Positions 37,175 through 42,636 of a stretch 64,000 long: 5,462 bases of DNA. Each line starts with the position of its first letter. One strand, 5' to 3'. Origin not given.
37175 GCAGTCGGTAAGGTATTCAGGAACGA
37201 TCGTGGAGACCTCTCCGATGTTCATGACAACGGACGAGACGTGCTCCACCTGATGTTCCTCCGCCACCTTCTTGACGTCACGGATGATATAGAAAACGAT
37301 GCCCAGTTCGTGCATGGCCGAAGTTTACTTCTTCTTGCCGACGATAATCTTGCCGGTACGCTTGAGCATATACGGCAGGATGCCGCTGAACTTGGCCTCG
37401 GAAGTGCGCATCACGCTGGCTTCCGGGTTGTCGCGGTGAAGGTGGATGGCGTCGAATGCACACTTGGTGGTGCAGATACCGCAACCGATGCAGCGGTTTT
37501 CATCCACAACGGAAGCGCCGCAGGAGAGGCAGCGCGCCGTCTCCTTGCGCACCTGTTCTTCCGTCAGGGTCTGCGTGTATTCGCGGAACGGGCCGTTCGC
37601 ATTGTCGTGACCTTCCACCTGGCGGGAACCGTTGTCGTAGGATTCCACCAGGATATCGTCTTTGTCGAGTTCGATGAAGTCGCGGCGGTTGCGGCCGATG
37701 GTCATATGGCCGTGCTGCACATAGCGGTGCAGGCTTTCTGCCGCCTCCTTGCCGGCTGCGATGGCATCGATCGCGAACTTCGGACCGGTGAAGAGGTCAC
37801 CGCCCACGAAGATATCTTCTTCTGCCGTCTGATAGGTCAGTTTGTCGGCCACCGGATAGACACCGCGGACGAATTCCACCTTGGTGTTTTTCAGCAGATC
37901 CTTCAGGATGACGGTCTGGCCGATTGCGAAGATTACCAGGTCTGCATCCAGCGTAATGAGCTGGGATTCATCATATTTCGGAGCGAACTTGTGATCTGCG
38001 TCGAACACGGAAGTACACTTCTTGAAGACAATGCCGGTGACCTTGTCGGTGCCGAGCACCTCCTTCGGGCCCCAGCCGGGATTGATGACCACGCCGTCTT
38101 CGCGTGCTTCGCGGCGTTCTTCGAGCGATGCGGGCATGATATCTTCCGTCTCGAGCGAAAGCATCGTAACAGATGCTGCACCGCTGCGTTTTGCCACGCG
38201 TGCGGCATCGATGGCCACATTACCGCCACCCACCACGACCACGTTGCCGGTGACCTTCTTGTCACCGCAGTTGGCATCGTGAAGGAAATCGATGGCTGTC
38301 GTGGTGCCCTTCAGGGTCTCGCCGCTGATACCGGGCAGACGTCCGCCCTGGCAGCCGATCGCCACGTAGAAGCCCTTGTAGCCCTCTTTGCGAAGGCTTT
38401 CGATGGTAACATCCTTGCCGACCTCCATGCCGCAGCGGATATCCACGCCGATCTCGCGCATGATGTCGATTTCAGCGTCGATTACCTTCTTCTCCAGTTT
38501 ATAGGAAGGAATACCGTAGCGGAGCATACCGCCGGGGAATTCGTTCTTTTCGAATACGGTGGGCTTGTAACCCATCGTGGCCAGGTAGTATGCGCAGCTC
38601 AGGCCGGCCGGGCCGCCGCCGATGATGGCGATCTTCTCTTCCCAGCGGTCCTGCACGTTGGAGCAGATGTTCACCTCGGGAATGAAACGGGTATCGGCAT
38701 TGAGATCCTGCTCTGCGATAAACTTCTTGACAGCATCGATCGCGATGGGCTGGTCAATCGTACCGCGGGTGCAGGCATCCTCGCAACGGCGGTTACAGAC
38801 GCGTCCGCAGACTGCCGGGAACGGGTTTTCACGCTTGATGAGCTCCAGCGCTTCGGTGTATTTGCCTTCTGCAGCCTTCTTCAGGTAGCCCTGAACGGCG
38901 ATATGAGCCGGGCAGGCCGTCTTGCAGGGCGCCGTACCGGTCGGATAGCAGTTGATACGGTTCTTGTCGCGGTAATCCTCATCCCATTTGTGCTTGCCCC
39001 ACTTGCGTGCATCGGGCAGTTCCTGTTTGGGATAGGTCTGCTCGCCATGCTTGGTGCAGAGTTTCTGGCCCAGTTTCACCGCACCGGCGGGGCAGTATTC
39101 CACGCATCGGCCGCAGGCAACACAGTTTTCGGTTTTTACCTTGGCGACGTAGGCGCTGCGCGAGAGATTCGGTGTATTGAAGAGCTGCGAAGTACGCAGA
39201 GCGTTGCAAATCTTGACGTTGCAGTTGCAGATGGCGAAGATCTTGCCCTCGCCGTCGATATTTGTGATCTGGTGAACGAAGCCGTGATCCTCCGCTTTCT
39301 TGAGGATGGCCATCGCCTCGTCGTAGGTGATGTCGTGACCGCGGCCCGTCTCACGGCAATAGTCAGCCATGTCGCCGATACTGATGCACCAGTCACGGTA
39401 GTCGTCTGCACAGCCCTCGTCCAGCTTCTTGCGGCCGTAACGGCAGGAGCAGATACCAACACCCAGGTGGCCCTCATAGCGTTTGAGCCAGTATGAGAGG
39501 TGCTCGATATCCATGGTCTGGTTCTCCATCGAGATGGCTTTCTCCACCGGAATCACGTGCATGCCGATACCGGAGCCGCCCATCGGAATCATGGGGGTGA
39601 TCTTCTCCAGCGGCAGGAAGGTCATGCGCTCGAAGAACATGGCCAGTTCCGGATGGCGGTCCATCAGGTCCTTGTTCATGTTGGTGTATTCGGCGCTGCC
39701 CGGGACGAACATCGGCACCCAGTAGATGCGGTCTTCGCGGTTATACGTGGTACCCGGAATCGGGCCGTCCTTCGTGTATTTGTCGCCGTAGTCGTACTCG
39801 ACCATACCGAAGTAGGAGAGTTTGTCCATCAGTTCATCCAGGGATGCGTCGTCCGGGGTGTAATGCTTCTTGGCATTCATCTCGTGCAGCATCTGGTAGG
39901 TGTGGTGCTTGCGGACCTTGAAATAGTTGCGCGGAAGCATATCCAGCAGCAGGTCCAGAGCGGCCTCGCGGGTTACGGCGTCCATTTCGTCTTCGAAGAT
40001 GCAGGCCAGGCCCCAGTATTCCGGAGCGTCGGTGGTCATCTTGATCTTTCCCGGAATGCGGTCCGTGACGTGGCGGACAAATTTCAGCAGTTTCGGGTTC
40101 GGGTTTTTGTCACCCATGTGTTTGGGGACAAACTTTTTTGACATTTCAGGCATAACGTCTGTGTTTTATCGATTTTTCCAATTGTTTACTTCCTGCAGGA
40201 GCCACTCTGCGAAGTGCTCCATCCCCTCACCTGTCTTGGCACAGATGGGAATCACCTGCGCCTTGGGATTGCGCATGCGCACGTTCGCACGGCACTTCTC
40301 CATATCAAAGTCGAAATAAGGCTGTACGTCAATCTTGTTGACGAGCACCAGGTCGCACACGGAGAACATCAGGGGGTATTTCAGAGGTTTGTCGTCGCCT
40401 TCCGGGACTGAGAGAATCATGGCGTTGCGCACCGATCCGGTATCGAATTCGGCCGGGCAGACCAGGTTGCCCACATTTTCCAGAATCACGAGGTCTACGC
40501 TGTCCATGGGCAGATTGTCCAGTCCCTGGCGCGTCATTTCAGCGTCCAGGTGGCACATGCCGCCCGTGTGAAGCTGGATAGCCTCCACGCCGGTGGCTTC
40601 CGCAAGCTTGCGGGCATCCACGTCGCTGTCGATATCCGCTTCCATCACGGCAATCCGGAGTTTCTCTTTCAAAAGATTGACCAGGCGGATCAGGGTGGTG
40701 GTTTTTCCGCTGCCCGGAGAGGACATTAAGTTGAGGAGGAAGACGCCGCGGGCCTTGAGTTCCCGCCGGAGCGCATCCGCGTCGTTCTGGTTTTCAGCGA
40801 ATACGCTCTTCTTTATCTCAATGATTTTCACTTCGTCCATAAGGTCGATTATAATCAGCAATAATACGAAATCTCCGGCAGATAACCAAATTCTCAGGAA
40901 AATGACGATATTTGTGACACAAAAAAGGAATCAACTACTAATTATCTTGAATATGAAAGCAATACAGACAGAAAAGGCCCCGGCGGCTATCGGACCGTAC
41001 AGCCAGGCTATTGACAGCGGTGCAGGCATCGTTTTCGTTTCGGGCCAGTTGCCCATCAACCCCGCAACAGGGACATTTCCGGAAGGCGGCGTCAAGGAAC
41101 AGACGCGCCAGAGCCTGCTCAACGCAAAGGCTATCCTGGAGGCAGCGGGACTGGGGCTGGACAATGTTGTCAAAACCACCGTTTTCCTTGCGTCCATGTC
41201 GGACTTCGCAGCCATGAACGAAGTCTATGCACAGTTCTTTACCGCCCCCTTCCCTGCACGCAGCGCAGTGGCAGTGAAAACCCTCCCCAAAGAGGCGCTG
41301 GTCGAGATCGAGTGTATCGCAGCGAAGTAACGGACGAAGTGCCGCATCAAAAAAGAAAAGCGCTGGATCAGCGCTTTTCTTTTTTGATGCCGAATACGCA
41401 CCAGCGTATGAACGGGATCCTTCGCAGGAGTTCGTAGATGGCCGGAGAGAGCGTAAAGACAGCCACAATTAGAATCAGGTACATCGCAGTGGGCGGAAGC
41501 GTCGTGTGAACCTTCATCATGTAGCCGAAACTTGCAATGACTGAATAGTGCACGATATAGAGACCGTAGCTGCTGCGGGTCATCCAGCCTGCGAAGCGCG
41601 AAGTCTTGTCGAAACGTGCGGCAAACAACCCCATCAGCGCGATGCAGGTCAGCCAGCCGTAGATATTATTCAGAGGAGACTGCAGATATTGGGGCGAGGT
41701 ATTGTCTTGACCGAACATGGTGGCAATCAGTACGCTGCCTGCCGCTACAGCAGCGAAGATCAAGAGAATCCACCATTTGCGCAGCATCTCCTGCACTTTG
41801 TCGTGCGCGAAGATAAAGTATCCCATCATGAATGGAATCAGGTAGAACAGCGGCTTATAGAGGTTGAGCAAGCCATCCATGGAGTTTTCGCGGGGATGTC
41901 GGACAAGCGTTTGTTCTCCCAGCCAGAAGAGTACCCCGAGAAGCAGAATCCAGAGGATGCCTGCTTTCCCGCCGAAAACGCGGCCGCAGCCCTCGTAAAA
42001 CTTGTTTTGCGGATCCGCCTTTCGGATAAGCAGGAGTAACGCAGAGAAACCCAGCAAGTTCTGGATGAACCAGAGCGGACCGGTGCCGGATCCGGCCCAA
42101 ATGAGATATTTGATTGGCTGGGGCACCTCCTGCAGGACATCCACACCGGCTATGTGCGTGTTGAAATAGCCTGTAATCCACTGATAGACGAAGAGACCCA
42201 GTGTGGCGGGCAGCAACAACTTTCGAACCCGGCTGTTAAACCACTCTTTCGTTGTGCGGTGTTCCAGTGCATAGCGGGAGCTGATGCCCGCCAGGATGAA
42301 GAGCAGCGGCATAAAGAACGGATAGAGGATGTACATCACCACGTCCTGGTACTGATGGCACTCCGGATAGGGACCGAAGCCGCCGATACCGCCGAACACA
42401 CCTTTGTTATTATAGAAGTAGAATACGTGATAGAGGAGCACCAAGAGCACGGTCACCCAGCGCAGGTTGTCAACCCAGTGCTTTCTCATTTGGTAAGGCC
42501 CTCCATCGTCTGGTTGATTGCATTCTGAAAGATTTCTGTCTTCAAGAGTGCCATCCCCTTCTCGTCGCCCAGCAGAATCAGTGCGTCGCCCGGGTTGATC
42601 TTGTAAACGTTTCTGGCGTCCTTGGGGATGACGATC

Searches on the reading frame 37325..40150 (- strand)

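Call 73: search_protein_families(library=pfam, proteins=[window:37325-40150:-], max_evalue=0.00001)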
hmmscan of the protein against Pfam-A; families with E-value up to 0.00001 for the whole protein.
window:37325-40150:- (941 aa): 12 families
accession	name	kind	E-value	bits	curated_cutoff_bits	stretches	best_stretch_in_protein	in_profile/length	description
PF07992.20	Pyr_redox_2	-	6.7e-27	95.1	26.1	1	506-800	2-291/291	Pyridine nucleotide-disulphide oxidoreductase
PF14691.11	Fer4_20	-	5.6e-21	74.9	25.8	1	401-484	24-110/113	Dihydroprymidine dehydrogenase domain II, 4Fe-4S cluster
PF00070.33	Pyr_redox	-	5.1e-11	43.4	22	0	636-710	1-80/82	Pyridine nucleotide-disulphide oxidoreductase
PF13738.12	Pyr_redox_3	-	2.5e-10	40.6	30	0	630-784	160-305/305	Pyridine nucleotide-disulphide oxidoreductase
PF13450.12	NAD_binding_8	-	2.7e-09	37.6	21.9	1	509-543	1-35/68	NAD(P)-binding Rossmann-like domain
PF01266.30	DAO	-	1.5e-08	35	27.9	1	506-541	1-37/353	FAD dependent oxidoreductase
PF00037.32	Fer4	-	2.6e-08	33.8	21.1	0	337-358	2-23/24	4Fe-4S binding domain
PF01946.23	Thi4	-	3.6e-07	30.1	26.2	1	499-570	12-83/235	Thi4 family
PF12837.12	Fer4_6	-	4.4e-07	30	25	0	881-902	3-24/24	4Fe-4S binding domain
PF13484.11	Fer4_16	-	1.3e-06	29.6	30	0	342-415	1-65/66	4Fe-4S double cluster binding domain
PF12831.13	FAD_oxidored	-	1.3e-06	28.5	27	0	507-546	2-41/416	FAD dependent oxidoreductase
PF13187.11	Fer4_9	-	5.5e-06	26.7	27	0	886-912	1-27/52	4Fe-4S dicluster domain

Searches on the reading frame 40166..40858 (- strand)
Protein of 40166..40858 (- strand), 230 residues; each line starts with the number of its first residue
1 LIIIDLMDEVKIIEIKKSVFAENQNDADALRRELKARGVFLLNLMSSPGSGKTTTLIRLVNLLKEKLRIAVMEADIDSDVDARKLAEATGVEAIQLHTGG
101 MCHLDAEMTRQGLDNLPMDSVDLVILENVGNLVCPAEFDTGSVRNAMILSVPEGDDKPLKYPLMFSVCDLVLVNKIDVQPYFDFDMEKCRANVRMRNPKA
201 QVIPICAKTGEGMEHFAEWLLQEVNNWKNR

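Call 73: search_protein_families(library=pfam, proteins=[window:40166-40858:-], max_evalue=0.00001)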
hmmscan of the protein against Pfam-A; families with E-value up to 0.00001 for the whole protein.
window:40166-40858:- (230 aa): 1 family
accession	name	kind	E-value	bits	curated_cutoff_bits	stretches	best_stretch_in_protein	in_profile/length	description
PF02492.25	cobW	-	4e-21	75.8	20.7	1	44-203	5-179/180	CobW/HypB/UreG, nucleotide-binding domain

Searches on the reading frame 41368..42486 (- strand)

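Call 61: search_protein_families(library=pfam, proteins=[window:41368-42486:-], max_evalue=0.0001)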
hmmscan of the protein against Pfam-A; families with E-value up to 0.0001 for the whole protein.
window:41368-42486:- (372 aa): 1 family
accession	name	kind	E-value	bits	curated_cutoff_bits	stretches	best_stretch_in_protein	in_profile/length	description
PF01757.29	Acyl_transf_3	-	4e-30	105.4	31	1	3-351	2-325/326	Acyltransferase domain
